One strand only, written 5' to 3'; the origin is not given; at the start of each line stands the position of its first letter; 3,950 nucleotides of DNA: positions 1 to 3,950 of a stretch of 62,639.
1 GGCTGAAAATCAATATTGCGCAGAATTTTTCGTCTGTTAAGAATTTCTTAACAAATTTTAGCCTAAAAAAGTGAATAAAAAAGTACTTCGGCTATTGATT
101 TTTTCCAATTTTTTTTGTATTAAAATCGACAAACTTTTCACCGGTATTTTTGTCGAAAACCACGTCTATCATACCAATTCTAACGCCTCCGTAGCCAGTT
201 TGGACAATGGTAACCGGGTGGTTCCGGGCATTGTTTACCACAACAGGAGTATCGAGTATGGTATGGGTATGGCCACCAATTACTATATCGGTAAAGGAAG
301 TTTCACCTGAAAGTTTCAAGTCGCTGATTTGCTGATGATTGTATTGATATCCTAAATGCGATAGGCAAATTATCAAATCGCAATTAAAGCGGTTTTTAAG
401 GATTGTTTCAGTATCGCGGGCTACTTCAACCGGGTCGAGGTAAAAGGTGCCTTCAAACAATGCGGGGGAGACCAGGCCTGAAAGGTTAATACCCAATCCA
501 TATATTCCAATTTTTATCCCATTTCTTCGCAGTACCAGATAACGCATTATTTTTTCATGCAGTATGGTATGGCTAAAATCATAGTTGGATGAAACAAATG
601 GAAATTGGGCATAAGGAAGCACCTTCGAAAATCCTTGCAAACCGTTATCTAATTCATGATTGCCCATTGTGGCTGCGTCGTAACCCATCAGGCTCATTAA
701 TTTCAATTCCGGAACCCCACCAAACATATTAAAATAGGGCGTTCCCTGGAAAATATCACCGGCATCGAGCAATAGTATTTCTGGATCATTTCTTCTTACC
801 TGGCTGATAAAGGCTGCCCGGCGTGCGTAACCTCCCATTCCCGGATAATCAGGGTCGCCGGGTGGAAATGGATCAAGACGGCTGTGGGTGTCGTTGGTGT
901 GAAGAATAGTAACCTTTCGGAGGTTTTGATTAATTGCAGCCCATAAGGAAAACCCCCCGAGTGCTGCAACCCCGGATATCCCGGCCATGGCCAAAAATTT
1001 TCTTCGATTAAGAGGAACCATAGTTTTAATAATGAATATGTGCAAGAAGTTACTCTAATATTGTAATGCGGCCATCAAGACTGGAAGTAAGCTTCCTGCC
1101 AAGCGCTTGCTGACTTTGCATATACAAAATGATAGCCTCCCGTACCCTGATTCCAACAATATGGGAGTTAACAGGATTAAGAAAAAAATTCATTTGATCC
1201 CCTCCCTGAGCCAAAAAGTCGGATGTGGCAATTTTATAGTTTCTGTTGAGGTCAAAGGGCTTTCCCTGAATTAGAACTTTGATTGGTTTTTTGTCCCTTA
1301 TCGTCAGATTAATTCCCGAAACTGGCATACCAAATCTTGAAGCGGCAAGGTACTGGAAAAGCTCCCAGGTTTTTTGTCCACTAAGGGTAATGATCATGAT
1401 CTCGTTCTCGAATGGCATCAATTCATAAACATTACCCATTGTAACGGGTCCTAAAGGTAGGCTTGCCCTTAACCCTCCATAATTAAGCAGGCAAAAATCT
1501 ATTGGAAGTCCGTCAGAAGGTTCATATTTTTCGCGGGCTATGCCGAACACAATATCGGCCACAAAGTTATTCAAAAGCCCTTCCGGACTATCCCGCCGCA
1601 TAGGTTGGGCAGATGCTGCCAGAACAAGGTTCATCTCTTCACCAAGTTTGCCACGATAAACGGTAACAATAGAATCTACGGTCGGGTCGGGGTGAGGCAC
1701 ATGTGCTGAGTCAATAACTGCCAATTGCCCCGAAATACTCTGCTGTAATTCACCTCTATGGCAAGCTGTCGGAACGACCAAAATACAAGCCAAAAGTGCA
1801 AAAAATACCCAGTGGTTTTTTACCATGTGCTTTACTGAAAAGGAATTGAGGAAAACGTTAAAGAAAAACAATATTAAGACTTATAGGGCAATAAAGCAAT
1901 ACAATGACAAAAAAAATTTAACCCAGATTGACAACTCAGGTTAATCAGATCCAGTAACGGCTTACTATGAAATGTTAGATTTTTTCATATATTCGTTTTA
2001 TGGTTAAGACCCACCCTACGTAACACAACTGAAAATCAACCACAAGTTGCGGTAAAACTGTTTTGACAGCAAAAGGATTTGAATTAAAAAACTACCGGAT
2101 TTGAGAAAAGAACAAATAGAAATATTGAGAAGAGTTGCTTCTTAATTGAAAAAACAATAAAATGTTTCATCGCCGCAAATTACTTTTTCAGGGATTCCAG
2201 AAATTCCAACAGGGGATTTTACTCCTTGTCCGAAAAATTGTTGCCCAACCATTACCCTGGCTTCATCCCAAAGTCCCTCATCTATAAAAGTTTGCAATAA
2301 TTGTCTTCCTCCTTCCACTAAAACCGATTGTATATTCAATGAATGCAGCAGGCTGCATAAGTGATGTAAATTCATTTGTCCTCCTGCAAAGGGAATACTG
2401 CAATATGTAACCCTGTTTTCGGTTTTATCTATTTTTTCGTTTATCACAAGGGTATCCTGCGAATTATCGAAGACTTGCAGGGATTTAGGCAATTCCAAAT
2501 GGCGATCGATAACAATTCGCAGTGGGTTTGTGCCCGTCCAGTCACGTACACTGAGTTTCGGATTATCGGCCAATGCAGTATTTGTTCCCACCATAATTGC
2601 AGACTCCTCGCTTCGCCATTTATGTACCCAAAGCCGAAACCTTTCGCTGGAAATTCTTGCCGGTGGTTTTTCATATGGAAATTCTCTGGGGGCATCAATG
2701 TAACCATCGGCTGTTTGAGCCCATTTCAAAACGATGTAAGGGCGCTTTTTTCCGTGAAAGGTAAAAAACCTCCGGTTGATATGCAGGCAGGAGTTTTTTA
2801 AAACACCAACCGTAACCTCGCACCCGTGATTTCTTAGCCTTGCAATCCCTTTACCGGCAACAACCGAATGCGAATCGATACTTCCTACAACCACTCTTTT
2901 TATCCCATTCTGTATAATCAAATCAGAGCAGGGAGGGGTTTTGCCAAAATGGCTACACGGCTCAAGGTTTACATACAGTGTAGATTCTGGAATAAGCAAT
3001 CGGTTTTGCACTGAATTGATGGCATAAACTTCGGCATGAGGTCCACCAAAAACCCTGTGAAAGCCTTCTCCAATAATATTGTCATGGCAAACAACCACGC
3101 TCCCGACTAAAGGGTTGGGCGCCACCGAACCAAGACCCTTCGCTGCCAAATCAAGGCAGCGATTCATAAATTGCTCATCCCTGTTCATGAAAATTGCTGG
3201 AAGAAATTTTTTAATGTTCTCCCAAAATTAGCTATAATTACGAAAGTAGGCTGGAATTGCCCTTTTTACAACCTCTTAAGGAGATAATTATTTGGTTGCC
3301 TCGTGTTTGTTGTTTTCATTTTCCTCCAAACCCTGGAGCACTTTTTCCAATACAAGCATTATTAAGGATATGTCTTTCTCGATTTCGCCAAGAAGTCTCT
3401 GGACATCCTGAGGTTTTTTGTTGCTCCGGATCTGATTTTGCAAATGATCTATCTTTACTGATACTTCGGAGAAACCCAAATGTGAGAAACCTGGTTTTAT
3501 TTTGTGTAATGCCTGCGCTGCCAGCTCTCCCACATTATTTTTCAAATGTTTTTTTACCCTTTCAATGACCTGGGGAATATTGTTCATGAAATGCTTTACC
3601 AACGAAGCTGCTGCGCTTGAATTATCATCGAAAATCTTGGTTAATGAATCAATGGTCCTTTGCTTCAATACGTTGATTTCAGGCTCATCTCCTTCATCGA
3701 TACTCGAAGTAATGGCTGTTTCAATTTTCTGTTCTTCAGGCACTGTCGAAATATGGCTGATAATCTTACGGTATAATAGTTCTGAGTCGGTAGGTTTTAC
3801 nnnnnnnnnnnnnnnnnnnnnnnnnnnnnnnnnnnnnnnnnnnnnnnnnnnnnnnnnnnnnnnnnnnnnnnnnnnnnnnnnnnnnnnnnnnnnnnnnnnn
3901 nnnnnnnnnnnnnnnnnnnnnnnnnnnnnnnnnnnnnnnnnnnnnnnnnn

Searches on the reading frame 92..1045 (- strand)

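Call 63: search_protein_families(library=pfam, proteins=[window:92-1045:-], max_evalue=0.00001)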
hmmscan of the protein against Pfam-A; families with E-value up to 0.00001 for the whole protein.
window:92-1045:- (317 aa): 1 family
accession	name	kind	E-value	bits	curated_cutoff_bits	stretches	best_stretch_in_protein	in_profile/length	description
PF00149.33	Metallophos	-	3.7e-13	50.8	21.5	1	46-261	2-189/191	Calcineurin-like phosphoesterase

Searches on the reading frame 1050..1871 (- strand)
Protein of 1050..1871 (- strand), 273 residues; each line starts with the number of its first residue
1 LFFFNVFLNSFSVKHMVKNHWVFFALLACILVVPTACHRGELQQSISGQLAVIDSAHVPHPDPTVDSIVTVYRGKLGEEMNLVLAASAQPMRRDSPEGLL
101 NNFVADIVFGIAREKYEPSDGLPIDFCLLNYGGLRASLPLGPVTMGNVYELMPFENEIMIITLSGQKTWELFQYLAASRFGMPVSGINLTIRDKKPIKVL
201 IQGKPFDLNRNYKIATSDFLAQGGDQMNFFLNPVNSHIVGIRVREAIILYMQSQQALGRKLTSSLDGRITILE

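Call 63: search_protein_families(library=pfam, proteins=[window:1050-1871:-], max_evalue=0.00001)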
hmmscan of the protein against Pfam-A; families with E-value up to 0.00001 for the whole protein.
window:1050-1871:- (273 aa): 1 family
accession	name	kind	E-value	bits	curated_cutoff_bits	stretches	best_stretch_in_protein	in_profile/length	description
PF02872.23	5_nucleotid_C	-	2.9e-23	83.2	23.6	1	93-230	17-156/158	5'-nucleotidase, C-terminal domain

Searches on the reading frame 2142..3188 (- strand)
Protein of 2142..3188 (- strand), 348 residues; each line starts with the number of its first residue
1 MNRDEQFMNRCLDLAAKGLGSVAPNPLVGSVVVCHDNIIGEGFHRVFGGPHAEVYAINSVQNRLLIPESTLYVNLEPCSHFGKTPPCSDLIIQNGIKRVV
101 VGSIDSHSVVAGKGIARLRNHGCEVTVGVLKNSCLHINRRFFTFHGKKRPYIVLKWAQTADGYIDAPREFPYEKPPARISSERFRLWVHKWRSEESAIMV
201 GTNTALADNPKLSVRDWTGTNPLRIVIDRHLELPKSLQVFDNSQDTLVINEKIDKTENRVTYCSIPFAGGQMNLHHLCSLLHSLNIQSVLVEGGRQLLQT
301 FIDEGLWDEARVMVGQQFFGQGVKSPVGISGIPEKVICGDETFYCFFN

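Call 63: search_protein_families(library=pfam, proteins=[window:2142-3188:-], max_evalue=0.00001)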
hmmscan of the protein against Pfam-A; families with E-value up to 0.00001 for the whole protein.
window:2142-3188:- (348 aa): 3 families
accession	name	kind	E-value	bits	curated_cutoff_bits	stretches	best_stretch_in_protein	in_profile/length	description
PF01872.23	RibD_C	-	7.1e-35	121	24.1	1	150-332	1-178/197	RibD C-terminal domain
PF00383.29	dCMP_cyt_deam_1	-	1.1e-17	64.2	25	1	1-102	1-101/102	Cytidine and deoxycytidylate deaminase zinc-binding region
PF14437.12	MafB19-deam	-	2e-09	37.9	27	1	27-143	24-139/142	MafB19-like deaminase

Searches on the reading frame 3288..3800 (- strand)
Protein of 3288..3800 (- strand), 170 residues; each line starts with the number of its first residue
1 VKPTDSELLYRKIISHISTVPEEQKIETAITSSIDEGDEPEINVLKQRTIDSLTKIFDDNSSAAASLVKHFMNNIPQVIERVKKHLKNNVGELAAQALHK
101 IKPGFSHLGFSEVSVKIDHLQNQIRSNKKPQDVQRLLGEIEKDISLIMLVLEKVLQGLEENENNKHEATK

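Call 71: search_protein_families(library=pfam, proteins=[window:3288-3800:-], max_evalue=0.001)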
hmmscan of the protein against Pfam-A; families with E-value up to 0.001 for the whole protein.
window:3288-3800:- (170 aa): 1 family
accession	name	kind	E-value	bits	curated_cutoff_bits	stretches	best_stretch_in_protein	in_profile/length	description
PF01627.28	Hpt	-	0.00043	20.9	24.6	1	67-142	2-76/84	Hpt domain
